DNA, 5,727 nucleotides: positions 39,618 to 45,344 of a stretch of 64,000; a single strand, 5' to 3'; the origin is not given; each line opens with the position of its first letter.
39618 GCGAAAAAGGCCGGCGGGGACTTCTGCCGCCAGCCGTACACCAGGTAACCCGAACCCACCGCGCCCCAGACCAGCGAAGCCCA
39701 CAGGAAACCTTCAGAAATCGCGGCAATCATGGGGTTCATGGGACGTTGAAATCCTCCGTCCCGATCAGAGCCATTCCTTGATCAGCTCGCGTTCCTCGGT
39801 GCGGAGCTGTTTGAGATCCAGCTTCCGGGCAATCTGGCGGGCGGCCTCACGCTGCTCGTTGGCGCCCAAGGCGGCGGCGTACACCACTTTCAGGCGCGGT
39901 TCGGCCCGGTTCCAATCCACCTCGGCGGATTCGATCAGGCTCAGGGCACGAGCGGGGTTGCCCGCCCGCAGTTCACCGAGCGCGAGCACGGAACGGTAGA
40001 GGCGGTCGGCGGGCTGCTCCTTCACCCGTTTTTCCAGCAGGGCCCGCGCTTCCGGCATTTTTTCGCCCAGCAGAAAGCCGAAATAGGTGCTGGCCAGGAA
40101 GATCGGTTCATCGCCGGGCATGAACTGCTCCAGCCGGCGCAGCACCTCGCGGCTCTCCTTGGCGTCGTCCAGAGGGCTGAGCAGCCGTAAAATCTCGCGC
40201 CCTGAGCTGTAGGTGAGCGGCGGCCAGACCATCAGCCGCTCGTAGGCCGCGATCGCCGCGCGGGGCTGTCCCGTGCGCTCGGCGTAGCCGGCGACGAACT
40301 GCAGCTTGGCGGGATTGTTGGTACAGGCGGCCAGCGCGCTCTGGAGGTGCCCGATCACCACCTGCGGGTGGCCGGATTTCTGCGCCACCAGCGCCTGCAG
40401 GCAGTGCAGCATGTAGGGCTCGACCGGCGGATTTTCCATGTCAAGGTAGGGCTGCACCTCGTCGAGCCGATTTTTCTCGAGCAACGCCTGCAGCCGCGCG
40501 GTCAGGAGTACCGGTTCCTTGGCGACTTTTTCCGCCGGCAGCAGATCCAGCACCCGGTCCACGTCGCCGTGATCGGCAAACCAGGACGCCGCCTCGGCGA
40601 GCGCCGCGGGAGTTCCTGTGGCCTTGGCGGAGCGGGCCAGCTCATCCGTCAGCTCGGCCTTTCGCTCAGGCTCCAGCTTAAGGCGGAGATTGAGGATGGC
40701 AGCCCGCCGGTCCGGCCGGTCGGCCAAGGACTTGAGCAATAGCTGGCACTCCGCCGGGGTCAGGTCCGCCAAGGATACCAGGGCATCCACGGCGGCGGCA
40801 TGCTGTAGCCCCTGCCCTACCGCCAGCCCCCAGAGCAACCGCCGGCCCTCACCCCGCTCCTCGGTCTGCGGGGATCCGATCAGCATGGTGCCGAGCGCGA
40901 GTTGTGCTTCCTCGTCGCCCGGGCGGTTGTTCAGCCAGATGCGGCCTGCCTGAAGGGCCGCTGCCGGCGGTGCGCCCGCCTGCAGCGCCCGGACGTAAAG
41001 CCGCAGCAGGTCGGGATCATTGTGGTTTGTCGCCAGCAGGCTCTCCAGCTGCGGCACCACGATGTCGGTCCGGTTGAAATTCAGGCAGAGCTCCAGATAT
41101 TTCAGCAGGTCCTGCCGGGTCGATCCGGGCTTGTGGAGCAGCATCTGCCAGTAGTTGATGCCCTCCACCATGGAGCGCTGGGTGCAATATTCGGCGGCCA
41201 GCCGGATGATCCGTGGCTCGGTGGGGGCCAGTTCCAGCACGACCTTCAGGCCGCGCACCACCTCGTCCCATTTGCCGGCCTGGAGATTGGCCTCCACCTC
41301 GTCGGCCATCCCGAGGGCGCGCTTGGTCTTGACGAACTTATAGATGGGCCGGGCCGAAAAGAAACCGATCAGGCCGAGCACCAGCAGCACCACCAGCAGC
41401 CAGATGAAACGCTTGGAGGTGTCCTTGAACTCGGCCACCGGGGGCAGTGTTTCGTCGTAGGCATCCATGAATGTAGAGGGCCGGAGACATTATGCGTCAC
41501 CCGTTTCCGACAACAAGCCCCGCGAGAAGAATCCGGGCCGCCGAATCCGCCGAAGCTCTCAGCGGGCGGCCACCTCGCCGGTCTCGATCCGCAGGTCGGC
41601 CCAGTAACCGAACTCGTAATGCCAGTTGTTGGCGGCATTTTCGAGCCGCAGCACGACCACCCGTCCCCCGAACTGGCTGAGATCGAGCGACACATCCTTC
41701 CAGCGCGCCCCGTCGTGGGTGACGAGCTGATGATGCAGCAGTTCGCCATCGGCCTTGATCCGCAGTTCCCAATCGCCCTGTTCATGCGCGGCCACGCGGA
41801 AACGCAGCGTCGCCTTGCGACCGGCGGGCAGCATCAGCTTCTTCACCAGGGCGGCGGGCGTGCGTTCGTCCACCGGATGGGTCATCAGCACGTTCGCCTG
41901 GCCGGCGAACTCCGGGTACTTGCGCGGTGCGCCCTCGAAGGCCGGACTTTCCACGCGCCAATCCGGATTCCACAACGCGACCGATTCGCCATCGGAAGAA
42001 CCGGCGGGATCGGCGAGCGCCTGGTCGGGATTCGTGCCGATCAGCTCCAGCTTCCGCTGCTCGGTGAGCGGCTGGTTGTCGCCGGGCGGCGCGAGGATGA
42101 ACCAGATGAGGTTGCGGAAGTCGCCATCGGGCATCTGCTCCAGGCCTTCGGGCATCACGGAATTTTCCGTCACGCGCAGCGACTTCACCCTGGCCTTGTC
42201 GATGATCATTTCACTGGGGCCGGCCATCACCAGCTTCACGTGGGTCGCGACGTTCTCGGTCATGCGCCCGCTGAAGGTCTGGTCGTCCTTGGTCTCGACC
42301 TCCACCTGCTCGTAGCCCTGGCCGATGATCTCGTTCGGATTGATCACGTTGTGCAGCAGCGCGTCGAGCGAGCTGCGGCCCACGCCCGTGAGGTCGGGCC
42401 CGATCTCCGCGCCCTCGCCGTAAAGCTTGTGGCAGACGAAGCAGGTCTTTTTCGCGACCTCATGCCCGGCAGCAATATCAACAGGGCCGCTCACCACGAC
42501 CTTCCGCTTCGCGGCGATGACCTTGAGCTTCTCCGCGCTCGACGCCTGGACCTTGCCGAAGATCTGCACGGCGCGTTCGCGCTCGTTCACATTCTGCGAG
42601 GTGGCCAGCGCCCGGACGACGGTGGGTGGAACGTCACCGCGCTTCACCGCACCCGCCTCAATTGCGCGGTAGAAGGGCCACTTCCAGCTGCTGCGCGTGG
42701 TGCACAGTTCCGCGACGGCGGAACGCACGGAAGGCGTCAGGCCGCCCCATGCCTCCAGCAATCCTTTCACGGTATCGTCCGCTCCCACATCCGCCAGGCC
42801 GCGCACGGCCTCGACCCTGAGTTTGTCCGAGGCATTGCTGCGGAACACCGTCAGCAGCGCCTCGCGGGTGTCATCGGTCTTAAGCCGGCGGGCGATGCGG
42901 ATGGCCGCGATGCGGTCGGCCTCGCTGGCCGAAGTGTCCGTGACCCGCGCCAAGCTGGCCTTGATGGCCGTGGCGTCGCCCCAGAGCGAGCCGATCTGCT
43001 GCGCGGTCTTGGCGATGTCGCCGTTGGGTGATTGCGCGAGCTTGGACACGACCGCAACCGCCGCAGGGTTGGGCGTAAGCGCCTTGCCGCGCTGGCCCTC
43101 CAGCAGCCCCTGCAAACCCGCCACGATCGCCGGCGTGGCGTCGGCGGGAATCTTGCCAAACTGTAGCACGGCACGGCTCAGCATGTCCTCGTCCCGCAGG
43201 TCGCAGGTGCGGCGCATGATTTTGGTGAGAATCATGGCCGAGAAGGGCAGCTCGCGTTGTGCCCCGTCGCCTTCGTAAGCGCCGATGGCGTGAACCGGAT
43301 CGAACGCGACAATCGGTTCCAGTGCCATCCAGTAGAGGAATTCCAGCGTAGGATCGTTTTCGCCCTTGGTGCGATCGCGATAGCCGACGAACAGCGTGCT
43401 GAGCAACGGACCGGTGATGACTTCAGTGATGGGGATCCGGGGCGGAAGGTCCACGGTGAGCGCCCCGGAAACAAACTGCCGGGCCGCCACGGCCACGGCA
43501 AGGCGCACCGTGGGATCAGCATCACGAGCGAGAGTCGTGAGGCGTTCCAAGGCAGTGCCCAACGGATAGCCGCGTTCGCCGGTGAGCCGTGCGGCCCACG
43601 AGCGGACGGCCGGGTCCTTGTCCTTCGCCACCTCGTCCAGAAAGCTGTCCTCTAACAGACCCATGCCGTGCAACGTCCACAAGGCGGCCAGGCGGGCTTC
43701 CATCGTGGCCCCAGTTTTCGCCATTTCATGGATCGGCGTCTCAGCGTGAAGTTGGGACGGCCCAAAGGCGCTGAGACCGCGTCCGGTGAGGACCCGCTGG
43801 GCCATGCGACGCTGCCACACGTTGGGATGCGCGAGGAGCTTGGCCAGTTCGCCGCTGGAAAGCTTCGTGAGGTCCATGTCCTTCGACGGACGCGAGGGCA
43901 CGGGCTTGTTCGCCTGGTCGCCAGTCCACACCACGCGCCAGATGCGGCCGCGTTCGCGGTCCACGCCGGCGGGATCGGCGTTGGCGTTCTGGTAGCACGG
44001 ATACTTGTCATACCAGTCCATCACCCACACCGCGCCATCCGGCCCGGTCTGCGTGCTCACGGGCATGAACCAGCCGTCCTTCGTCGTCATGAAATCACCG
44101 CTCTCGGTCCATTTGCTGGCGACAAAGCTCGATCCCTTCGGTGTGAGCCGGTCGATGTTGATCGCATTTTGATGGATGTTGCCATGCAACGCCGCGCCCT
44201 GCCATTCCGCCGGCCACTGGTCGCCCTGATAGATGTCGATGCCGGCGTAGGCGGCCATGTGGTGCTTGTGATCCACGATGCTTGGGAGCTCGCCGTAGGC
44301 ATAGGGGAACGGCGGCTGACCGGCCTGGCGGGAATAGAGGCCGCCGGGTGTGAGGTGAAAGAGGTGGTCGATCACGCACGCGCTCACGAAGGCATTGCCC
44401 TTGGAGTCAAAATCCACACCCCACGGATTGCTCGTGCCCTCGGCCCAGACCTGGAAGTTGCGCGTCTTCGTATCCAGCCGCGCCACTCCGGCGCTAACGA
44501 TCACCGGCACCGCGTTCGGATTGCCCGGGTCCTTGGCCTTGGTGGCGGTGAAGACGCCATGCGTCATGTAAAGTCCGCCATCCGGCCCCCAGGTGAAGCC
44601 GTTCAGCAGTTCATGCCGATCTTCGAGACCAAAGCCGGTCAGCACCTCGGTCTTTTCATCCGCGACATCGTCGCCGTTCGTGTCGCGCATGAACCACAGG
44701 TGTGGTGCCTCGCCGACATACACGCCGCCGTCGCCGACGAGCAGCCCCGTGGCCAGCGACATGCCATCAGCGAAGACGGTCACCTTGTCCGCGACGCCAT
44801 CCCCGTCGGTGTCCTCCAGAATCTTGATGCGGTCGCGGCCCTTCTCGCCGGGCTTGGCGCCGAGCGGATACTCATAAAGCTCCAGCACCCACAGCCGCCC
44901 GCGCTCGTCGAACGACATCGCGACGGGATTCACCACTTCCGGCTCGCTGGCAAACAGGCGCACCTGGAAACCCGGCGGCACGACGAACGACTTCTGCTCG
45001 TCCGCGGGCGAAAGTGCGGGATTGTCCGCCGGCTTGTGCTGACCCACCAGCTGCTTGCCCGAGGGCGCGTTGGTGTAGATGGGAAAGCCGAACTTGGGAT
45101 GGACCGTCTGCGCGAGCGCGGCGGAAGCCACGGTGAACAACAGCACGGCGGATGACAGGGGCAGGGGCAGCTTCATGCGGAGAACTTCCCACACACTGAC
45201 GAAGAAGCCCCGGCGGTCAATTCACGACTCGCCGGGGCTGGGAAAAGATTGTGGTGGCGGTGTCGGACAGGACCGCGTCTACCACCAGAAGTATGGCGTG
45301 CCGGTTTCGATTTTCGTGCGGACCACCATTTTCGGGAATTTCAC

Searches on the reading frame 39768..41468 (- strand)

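Call 62: search_protein_families(library=pfam, proteins=[window:39768-41468:-], max_evalue=0.001)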
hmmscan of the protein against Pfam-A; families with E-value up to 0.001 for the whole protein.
window:39768-41468:- (567 aa): 2 families
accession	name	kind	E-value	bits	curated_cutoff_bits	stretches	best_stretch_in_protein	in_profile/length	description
PF13429.12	TPR_15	-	1.8e-06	28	26.2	0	437-550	163-274/280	Tetratricopeptide repeat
PF13428.12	TPR_14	-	4.2e-06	27.4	23.5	0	121-160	4-43/44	Tetratricopeptide repeat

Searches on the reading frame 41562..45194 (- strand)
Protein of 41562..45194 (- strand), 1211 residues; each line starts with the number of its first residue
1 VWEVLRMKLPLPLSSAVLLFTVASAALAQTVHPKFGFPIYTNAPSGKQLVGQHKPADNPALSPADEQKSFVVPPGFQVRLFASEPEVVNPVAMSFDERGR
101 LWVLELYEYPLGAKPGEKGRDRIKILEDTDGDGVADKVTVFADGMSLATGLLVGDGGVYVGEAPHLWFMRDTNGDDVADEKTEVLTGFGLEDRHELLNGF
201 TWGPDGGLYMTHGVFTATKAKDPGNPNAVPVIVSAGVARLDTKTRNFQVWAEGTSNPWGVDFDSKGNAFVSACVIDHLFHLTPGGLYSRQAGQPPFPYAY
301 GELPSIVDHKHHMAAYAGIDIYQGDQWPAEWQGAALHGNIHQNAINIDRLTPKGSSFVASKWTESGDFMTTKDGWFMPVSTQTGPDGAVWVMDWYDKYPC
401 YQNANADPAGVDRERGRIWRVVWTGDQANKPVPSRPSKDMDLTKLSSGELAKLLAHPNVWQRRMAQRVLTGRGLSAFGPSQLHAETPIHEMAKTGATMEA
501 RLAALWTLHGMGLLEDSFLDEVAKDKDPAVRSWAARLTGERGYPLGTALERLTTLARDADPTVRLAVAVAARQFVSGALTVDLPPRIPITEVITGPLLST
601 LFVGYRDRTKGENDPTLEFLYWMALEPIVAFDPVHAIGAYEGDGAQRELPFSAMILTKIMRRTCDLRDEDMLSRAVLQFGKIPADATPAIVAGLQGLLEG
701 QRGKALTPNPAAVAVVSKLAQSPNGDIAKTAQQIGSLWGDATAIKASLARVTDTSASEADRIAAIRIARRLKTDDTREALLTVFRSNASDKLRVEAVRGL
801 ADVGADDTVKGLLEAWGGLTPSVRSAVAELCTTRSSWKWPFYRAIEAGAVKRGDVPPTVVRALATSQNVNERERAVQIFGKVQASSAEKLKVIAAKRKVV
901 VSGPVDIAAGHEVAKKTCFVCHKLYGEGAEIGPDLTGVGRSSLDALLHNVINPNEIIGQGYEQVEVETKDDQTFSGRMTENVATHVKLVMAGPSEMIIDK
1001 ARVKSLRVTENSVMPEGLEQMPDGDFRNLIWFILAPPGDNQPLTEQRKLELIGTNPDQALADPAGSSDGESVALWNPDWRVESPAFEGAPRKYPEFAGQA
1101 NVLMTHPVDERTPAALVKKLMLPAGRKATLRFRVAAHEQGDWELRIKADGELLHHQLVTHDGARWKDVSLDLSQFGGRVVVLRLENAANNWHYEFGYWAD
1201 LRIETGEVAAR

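Call 62: search_protein_families(library=pfam, proteins=[window:41562-45194:-], max_evalue=0.001)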
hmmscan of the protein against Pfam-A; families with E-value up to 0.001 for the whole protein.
window:41562-45194:- (1211 aa): 3 families
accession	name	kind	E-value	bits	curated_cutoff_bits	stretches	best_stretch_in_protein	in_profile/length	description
PF23500.1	DUF7133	-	1.6e-88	298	27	1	62-422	1-382/385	Domain of unknown function (DUF7133)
PF13646.12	HEAT_2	-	3.3e-11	43.8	27.7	2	518-573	4-57/88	HEAT repeats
PF00034.26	Cytochrom_C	-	0.00054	21.7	21.3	0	907-960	1-55/90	Cytochrome c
